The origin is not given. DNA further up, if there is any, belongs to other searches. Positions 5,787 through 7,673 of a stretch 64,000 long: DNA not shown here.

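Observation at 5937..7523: XRE helix-turn-helix fused to an ADP-ribosylglycohydrolase domain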

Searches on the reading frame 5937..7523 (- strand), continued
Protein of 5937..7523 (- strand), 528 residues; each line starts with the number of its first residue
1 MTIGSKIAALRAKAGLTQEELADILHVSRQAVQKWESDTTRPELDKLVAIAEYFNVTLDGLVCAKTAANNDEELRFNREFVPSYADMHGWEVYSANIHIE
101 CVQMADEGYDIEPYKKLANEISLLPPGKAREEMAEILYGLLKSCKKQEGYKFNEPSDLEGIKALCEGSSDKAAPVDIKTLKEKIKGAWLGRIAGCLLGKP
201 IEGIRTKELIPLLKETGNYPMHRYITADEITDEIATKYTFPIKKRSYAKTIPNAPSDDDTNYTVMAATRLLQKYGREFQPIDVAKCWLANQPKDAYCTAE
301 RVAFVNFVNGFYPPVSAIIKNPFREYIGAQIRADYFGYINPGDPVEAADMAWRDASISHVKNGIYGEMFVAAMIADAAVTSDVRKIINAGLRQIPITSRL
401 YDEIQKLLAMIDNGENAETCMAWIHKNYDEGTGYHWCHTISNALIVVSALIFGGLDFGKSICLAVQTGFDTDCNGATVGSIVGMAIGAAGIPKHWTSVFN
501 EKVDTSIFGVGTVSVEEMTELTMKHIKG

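Call 11: find_homologous_proteins(query=window:5937-7523:-, max_evalue=0.00001)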
Query window:5937-7523:- (528 aa): 7780 proteins with E <= 0.00001 among 8000 candidates; the best 120 are listed.
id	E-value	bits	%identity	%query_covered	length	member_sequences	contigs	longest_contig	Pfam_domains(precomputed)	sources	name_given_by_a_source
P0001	0.0e+0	1217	100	100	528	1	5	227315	PF12844.14,PF03747.20,PF01381.29,PF13560.13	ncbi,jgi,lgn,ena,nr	ncbi:MAG TPA: ADP-ribosylglycohydrolase family protein [Oscillospiraceae bacterium]|nr:ADP-ribosylgl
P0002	0.0e+0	1091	89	100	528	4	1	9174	PF12844.14,PF03747.20,PF01381.29,PF13560.13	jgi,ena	-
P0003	0.0e+0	1091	88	100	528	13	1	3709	PF12844.14,PF03747.20,PF01381.29,PF13560.13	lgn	-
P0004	2.2e-246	836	67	100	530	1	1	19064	PF12844.14,PF03747.20,PF01381.29,PF13560.13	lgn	-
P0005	3.0e-223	760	64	100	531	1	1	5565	PF12844.14,PF03747.20,PF01381.29,PF13560.13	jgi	-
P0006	9.8e-215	732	62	100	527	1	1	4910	PF12844.14,PF03747.20,PF01381.29,PF13560.13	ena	-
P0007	5.0e-214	730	61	100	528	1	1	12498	PF12844.14,PF03747.20,PF01381.29,PF13560.13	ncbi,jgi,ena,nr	ncbi:MAG TPA: ADP-ribosylglycohydrolase family protein [Clostridiales bacterium]|nr:ADP-ribosylglyco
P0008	1.8e-208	711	59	100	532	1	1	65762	PF03747.20,PF01381.29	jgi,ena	-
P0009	4.9e-208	710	60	100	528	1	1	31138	PF12844.14,PF03747.20,PF01381.29,PF13560.13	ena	-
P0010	4.8e-203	693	58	100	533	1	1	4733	PF12844.14,PF03747.20,PF01381.29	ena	-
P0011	3.1e-202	691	59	100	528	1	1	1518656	PF12844.14,PF03747.20,PF01381.29,PF13545.13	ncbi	ncbi:MAG: ADP-ribosylglycohydrolase family protein [Eubacteriales bacterium]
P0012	1.9e-200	685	57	99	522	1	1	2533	PF12844.14,PF03747.20,PF01381.29,PF13560.13,PF13443.13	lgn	-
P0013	2.3e-197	675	57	100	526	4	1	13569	PF12844.14,PF03747.20,PF01381.29,PF13560.13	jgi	-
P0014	5.9e-197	673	58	100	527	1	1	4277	PF12844.14,PF03747.20,PF01381.29,PF13560.13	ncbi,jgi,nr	ncbi:MAG: ADP-ribosylglycohydrolase family protein [Christensenellaceae bacterium]|jgi:transcription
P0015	4.8e-195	667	56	100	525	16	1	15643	PF12844.14,PF03747.20,PF01381.29,PF13560.13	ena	-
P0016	2.2e-192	658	55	100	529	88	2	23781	PF12844.14,PF03747.20,PF01381.29,PF13560.13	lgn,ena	-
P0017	3.1e-192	658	57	100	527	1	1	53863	PF12844.14,PF03747.20,PF01381.29,PF13560.13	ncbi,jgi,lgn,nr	ncbi:MAG: ADP-ribosylglycohydrolase family protein [Christensenellaceae bacterium]|jgi:transcription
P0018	1.2e-191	656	55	99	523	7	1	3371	PF12844.14,PF03747.20,PF01381.29,PF13560.13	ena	-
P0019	1.7e-191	655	55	99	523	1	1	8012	PF12844.14,PF03747.20,PF01381.29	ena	-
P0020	1.8e-191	655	55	100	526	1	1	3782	PF12844.14,PF03747.20,PF01381.29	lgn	-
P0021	3.0e-191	654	56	100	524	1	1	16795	PF12844.14,PF03747.20,PF01381.29,PF07022.20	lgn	-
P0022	3.1e-191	654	56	100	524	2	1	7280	PF12844.14,PF03747.20,PF01381.29,PF07022.20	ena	-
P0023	3.1e-191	654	55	100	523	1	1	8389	PF12844.14,PF03747.20,PF01381.29,PF13560.13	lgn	-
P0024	4.4e-191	654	55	99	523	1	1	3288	PF12844.14,PF03747.20,PF01381.29,PF13560.13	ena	-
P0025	4.5e-191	654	55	100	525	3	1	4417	PF12844.14,PF03747.20,PF01381.29,PF13560.13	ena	-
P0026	4.8e-191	654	54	98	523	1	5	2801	PF12844.14,PF03747.20,PF01381.29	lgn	-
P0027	5.5e-191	654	54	100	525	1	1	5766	PF12844.14,PF03747.20,PF01381.29,PF13443.13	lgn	-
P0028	6.6e-191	653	55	99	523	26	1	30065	PF12844.14,PF03747.20,PF01381.29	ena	-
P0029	8.3e-191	653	62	86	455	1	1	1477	PF03747.20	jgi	jgi:ADP-ribosylglycohydrolase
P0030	1.7e-190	652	54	100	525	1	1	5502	PF12844.14,PF03747.20,PF01381.29,PF13560.13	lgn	-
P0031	1.8e-190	652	54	98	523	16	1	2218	PF12844.14,PF03747.20,PF01381.29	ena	-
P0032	2.6e-190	651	55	100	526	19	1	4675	PF12844.14,PF03747.20,PF01381.29,PF13560.13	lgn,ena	-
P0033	2.8e-190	651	56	100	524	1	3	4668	PF12844.14,PF03747.20,PF01381.29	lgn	-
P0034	3.0e-190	651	55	99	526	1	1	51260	PF12844.14,PF03747.20,PF01381.29,PF13560.13,PF13443.13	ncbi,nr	ncbi:MAG: helix-turn-helix domain-containing protein [Clostridiales bacterium]|nr:helix-turn-helix d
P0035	3.0e-190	651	55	100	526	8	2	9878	PF12844.14,PF03747.20,PF01381.29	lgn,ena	-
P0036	3.2e-190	651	54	100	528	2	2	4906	PF12844.14,PF03747.20,PF01381.29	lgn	-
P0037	3.7e-190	651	56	100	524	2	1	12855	PF12844.14,PF03747.20,PF01381.29,PF07022.20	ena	-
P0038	4.0e-190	651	54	98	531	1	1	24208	PF12844.14,PF03747.20,PF01381.29,PF13560.13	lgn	-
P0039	4.3e-190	651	55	100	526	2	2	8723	PF12844.14,PF03747.20,PF01381.29,PF07022.20,PF13560.13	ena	-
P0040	4.3e-190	651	55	100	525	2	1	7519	PF12844.14,PF03747.20,PF01381.29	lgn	-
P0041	4.6e-190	651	56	100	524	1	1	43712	PF12844.14,PF03747.20,PF01381.29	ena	-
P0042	5.5e-190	650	54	100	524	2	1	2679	PF12844.14,PF03747.20,PF01381.29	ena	-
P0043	6.2e-190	650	55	100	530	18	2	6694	PF12844.14,PF03747.20,PF01381.29,PF07022.20,PF13560.13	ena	-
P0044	6.9e-190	650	55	100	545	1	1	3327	PF03747.20,PF01381.29,PF13560.13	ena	-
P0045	7.1e-190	650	55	99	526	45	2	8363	PF12844.14,PF03747.20,PF01381.29,PF13560.13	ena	-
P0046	7.5e-190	650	55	99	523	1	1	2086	PF12844.14,PF03747.20,PF01381.29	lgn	-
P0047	7.7e-190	650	55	100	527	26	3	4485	PF12844.14,PF03747.20,PF01381.29,PF07022.20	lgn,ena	-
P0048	9.0e-190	650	55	100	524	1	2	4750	PF12844.14,PF03747.20,PF01381.29,PF13560.13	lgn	-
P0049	1.0e-189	649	56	100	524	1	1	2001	PF12844.14,PF03747.20,PF01381.29,PF07022.20,PF13560.13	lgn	-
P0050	1.6e-189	649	56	95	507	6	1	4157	PF03747.20,PF01381.29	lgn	-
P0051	1.7e-189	649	55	100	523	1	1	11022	PF12844.14,PF03747.20,PF01381.29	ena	-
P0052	1.7e-189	649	54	100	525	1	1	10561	PF12844.14,PF03747.20,PF01381.29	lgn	-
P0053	2.1e-189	648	56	100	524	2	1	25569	PF12844.14,PF03747.20,PF01381.29,PF07022.20,PF13560.13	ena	-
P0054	2.7e-189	648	55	100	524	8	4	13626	PF12844.14,PF03747.20,PF01381.29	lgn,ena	-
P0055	3.8e-189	647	56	100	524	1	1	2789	PF12844.14,PF03747.20,PF01381.29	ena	-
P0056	4.0e-189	647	56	100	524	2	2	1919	PF12844.14,PF03747.20,PF01381.29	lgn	-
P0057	4.3e-189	647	54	100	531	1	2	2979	PF12844.14,PF03747.20,PF01381.29,PF13560.13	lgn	-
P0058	4.6e-189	647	55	100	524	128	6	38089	PF12844.14,PF03747.20,PF01381.29,PF13560.13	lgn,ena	-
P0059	5.2e-189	647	54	100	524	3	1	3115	PF12844.14,PF03747.20,PF01381.29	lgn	-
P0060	6.5e-189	647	55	100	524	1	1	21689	PF12844.14,PF03747.20,PF01381.29,PF13560.13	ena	-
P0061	6.7e-189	647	55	99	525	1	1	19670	PF12844.14,PF03747.20,PF01381.29,PF13560.13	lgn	-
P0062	7.1e-189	647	54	98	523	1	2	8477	PF12844.14,PF03747.20,PF01381.29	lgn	-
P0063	8.2e-189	646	56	100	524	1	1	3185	PF12844.14,PF03747.20,PF01381.29,PF07022.20,PF13560.13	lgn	-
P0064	9.5e-189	646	56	100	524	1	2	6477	PF12844.14,PF03747.20,PF01381.29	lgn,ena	-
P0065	1.0e-188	646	55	100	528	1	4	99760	PF12844.14,PF03747.20,PF01381.29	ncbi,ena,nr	ncbi:MAG: ADP-ribosylglycohydrolase family protein [Clostridia bacterium]|nr:ADP-ribosylglycohydrola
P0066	1.1e-188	646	54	100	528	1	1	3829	PF03747.20,PF01381.29,PF07022.20,PF13560.13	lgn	-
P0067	1.2e-188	646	54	99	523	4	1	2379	PF12844.14,PF03747.20,PF01381.29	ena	-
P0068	1.2e-188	646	54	100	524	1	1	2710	PF12844.14,PF03747.20,PF01381.29,PF13560.13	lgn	-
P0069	1.3e-188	646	56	100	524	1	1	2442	PF12844.14,PF03747.20,PF01381.29,PF07022.20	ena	-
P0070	1.3e-188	646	56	100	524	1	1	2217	PF12844.14,PF03747.20,PF01381.29,PF07022.20,PF13560.13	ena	-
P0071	1.7e-188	645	56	100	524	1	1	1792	PF12844.14,PF03747.20,PF01381.29,PF13560.13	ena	-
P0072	1.7e-188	645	54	100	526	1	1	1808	PF12844.14,PF03747.20,PF01381.29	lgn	-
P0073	1.7e-188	645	55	100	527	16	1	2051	PF12844.14,PF03747.20,PF01381.29,PF13560.13,PF13443.13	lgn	-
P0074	1.9e-188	645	55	100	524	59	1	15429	PF12844.14,PF03747.20,PF01381.29,PF07022.20,PF13560.13,PF13443.13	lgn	-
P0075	2.1e-188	645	55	100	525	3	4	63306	PF12844.14,PF03747.20,PF01381.29,PF13560.13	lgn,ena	-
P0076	2.6e-188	645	54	100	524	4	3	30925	PF12844.14,PF03747.20,PF01381.29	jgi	-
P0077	2.7e-188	645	56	100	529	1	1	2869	PF12844.14,PF03747.20,PF01381.29,PF07022.20,PF13560.13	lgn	-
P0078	2.8e-188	645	55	99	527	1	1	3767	PF12844.14,PF03747.20,PF01381.29,PF13560.13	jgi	jgi:transcriptional regulator with XRE-family HTH domain/ADP-ribosylglycohydrolase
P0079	2.9e-188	645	54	100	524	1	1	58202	PF12844.14,PF03747.20,PF01381.29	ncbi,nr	ncbi:MAG: ADP-ribosylglycohydrolase family protein [Clostridia bacterium]|nr:ADP-ribosylglycohydrola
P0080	3.2e-188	644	54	100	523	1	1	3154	PF12844.14,PF03747.20,PF01381.29,PF07022.20,PF13560.13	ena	-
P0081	3.4e-188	644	54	100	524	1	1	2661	PF12844.14,PF03747.20,PF01381.29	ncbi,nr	ncbi:MAG: ADP-ribosylglycohydrolase family protein [Clostridia bacterium]|nr:ADP-ribosylglycohydrola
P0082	3.7e-188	644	53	100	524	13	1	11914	PF12844.14,PF03747.20,PF01381.29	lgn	-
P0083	4.4e-188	644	57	100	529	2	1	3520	PF03747.20,PF01381.29,PF13560.13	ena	-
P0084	4.5e-188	644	53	100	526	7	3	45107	PF12844.14,PF03747.20,PF01381.29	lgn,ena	-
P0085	4.8e-188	644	53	100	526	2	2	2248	PF12844.14,PF03747.20,PF01381.29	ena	-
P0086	4.9e-188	644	55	98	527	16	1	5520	PF12844.14,PF03747.20,PF01381.29,PF13560.13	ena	-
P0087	5.7e-188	644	54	100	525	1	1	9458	PF12844.14,PF03747.20,PF01381.29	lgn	-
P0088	5.7e-188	644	55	99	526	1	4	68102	PF12844.14,PF03747.20,PF01381.29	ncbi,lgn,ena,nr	ncbi:MAG: ADP-ribosylglycohydrolase family protein [Clostridia bacterium]|nr:ADP-ribosylglycohydrola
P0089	5.7e-188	644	55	100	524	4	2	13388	PF12844.14,PF03747.20,PF01381.29,PF13443.13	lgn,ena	-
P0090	6.2e-188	643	55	98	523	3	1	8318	PF12844.14,PF03747.20,PF01381.29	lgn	-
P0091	6.4e-188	643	53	100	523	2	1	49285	PF12844.14,PF03747.20,PF01381.29,PF07022.20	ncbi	-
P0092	6.6e-188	643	54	100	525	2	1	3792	PF12844.14,PF03747.20,PF01381.29,PF07022.20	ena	-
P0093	6.7e-188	643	55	100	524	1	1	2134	PF12844.14,PF03747.20,PF01381.29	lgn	-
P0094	6.8e-188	643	53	100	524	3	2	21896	PF12844.14,PF03747.20,PF01381.29,PF13443.13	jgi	-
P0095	7.5e-188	643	55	99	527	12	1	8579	PF12844.14,PF03747.20,PF01381.29,PF13560.13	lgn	-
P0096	7.6e-188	643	55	100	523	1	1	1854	PF12844.14,PF03747.20,PF01381.29,PF07022.20,PF13560.13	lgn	-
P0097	7.9e-188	643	54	100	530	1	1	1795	PF12844.14,PF03747.20,PF01381.29,PF13560.13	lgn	-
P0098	8.4e-188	643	53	100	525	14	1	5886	PF12844.14,PF03747.20,PF01381.29,PF13560.13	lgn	-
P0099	8.6e-188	643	55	100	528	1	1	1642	PF12844.14,PF03747.20,PF01381.29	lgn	-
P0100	9.4e-188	643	56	99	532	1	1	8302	PF12844.14,PF03747.20,PF01381.29,PF13560.13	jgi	jgi:transcriptional regulator with XRE-family HTH domain/ADP-ribosylglycohydrolase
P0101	1.0e-187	643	54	100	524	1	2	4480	PF12844.14,PF03747.20,PF01381.29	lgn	-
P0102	1.1e-187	643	53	100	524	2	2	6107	PF12844.14,PF03747.20,PF01381.29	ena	-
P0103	1.1e-187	643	54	100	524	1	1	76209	PF12844.14,PF03747.20,PF01381.29,PF13560.13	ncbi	-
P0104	1.2e-187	643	54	100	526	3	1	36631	PF12844.14,PF03747.20,PF01381.29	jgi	jgi:transcriptional regulator with XRE-family HTH domain/ADP-ribosylglycohydrolase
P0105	1.2e-187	642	54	100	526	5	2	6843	PF12844.14,PF03747.20,PF01381.29,PF13560.13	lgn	-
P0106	1.2e-187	642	54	100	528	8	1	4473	PF12844.14,PF03747.20,PF01381.29,PF13560.13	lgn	-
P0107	1.3e-187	642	55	100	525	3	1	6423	PF12844.14,PF03747.20,PF01381.29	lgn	-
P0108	1.3e-187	642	54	98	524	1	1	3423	PF12844.14,PF03747.20,PF01381.29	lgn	-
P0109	1.3e-187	642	55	100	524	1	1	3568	PF12844.14,PF03747.20,PF01381.29,PF07022.20,PF13560.13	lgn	-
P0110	1.4e-187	642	55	100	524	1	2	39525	PF12844.14,PF03747.20,PF01381.29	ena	-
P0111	1.5e-187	642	53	99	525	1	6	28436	PF12844.14,PF03747.20,PF01381.29,PF13560.13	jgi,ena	-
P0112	1.6e-187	642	54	100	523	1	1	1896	PF12844.14,PF03747.20,PF01381.29,PF07022.20,PF13560.13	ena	-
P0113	1.7e-187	642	52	99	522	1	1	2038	PF12844.14,PF03747.20,PF01381.29,PF07022.20,PF13443.13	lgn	-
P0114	1.9e-187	642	54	100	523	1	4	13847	PF12844.14,PF03747.20,PF01381.29,PF07022.20,PF13560.13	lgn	-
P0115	1.9e-187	642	54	100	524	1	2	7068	PF12844.14,PF03747.20,PF01381.29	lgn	-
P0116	1.9e-187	642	54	100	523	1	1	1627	PF12844.14,PF03747.20,PF01381.29,PF07022.20,PF13560.13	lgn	-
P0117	2.0e-187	642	54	100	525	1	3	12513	PF12844.14,PF03747.20,PF01381.29,PF07022.20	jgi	-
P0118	2.4e-187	642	54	100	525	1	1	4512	PF12844.14,PF03747.20,PF01381.29,PF13560.13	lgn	-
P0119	2.5e-187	641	53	100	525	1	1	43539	PF12844.14,PF03747.20,PF01381.29,PF13560.13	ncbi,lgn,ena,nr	ncbi:MAG: ADP-ribosylglycohydrolase family protein [Clostridia bacterium]|nr:ADP-ribosylglycohydrola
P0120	2.9e-187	641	56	100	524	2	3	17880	PF12844.14,PF03747.20,PF01381.29,PF13560.13,PF13443.13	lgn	-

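Call 13: find_related_loci(query=window:5937-7523:-, collection=genome_contigs, flank=8000)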
Query window:5937-7523:- (528 aa) in genome_contigs; peptide patterns used: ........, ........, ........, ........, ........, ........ (x = any residue, [..] = any of these).
316 stretches matched a pattern; 279 encode a relative of the query (tblastn E <= 1e-3); the best 80 are kept; 80 distinct loci.
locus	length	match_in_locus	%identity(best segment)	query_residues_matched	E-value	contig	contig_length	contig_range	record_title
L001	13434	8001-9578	90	1-526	0e+0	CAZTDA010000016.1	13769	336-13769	MAG TPA_asm: uncultured Eubacteriales bacterium isolate SRP220891_co1_162 genome assembly, contig: NODE_8516_length_1376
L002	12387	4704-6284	61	1-526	0e+0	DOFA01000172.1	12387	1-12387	MAG TPA_asm: Clostridiales bacterium isolate UBA11385 contig_36358, whole genome shotgun sequence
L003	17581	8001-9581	88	1-527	0e+0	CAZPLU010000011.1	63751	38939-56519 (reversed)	MAG TPA_asm: uncultured Eubacteriales bacterium isolate binchicken_co39_213 genome assembly, contig: NODE_991_length_637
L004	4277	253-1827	58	1-527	0e+0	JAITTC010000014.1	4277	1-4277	MAG: Christensenellaceae bacterium isolate Rs511_bin38 k119_1039818, whole genome shotgun sequence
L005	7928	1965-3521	56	7-526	0e+0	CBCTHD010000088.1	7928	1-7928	MAG TPA_asm: uncultured Clostridia bacterium isolate SRR20550410_binner13_Refined_8 genome assembly, contig: ERZ24911600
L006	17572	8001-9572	57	1-526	0e+0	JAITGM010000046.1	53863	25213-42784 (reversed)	MAG: Christensenellaceae bacterium isolate Pc512_bin130 k119_3104362, whole genome shotgun sequence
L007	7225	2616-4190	54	1-527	0e+0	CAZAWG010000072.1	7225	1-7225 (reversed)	MAG TPA_asm: uncultured Oscillospiraceae bacterium isolate SRP350583_co2_529 genome assembly, contig: NODE_15680_length_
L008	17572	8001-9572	54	1-526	0e+0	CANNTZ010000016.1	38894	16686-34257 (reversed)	MAG: uncultured Oscillospiraceae bacterium isolate REFINED_METABAT215_TOP10_CONTIGS_1500_ASSEMBLY_K77_MERGED__Hadza_MoBi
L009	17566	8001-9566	55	1-524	0e+0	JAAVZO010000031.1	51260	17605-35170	MAG: Clostridiales bacterium isolate ABMPRH_126_1 k141_1052563, whole genome shotgun sequence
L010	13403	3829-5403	55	1-526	0e+0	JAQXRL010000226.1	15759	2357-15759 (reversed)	MAG: Eubacteriales bacterium isolate SUG1456 k141_9658081, whole genome shotgun sequence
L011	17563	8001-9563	55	1-523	0e+0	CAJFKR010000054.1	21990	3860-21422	Candidatus Flemingibacterium merdigallinarum isolate Chicken_22_mag_3 genome assembly, contig: MAGpy_11413_22_idba_bin_3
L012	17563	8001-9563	54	3-526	0e+0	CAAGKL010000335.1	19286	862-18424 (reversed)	MAG TPA_asm: Clostridia bacterium, isolate HGM11525, WGS project CAAGKL010000000 data, contig: SRS476302_133_k119_263872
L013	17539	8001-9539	55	1-517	0e+0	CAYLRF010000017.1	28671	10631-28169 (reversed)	MAG TPA_asm: uncultured Faecalimonas sp. isolate SRP314395_co1_29 genome assembly, contig: NODE_1292_length_28671_cov_24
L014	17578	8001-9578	54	1-527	0e+0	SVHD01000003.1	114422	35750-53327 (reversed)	MAG: Clostridiales bacterium isolate SIG375 NODE_201_length_114422_cov_4.415410, whole genome shotgun sequence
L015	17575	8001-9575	53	1-527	0e+0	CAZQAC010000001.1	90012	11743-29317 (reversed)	MAG TPA_asm: uncultured Lachnospiraceae bacterium isolate SRP225648_co1_134 genome assembly, contig: NODE_324_length_900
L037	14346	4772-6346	53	1-527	6e-176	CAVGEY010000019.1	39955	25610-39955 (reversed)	bacterium isolate H07627-L1_cleanbin_000001 genome assembly, contig: Spades_H07627-L1_contig_536, whole genome shotgun s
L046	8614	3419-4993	52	1-527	2e-173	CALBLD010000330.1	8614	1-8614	MAG TPA_asm: uncultured Clostridia bacterium isolate SRR1747061_bin.34_CONCOCT_v1.1_MAG genome assembly, contig: ERZ8082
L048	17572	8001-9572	53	1-526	5e-172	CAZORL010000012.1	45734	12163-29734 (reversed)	MAG TPA_asm: uncultured Lachnospiraceae bacterium isolate SRP350583_co2_558 genome assembly, contig: NODE_990_length_457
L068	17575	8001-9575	45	1-527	1e-154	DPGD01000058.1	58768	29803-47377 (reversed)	MAG TPA_asm: Clostridiales bacterium isolate UBA11512 contig_5504, whole genome shotgun sequence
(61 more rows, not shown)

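Call 28: search_protein_representatives(protein=window:5940-7328:-)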
Query: 463 residues. Proteins with E-value up to 0.001 (for the whole library): 3440; up to 1e-10: 2065; up to 1e-30: 500. The best 150 are listed.
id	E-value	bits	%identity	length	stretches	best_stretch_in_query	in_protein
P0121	6.2e-163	558.9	55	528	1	8-462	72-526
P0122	2.5e-147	507.5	51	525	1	5-462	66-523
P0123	5.5e-146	503.1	51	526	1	7-462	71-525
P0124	2.2e-144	497.8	52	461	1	15-461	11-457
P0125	3.0e-141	487.4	52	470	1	17-461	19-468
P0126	1.7e-131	455.3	50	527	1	8-458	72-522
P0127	4.7e-131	453.8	50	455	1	19-462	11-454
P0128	2.8e-126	438.1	46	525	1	6-461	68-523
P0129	1.1e-125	436.2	47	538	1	7-462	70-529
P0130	2.3e-118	412.0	45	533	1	10-462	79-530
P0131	5.0e-116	404.3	47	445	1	20-462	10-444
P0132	3.9e-115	401.3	45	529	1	16-462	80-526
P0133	2.4e-113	395.5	46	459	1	26-461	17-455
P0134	2.4e-113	395.5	45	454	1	25-459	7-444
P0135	4.6e-113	394.5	41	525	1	11-462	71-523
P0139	1.8e-103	362.9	43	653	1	27-457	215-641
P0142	2.8e-103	362.3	42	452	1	23-456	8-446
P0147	1.0e-99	350.5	41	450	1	25-458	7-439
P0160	2.0e-95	336.4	42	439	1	25-463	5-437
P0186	6.1e-84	298.5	36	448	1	34-461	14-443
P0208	3.6e-76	272.9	41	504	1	72-458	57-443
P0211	4.9e-76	272.5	40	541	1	33-457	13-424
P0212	4.9e-76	272.5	38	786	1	107-458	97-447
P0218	3.1e-74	266.5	40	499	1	75-456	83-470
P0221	7.4e-74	265.3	37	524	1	24-458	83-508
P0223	1.6e-73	264.1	41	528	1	102-457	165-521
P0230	1.0e-71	258.2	40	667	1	110-459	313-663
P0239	1.7e-69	250.9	36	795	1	35-457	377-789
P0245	1.2e-68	248.1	35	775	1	71-459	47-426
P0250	6.6e-67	242.4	42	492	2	115-312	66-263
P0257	5.1e-66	239.4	36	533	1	35-453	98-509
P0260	8.1e-66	238.8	40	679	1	113-433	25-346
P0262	9.1e-66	238.6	33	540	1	36-458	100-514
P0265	1.9e-65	237.5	33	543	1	30-457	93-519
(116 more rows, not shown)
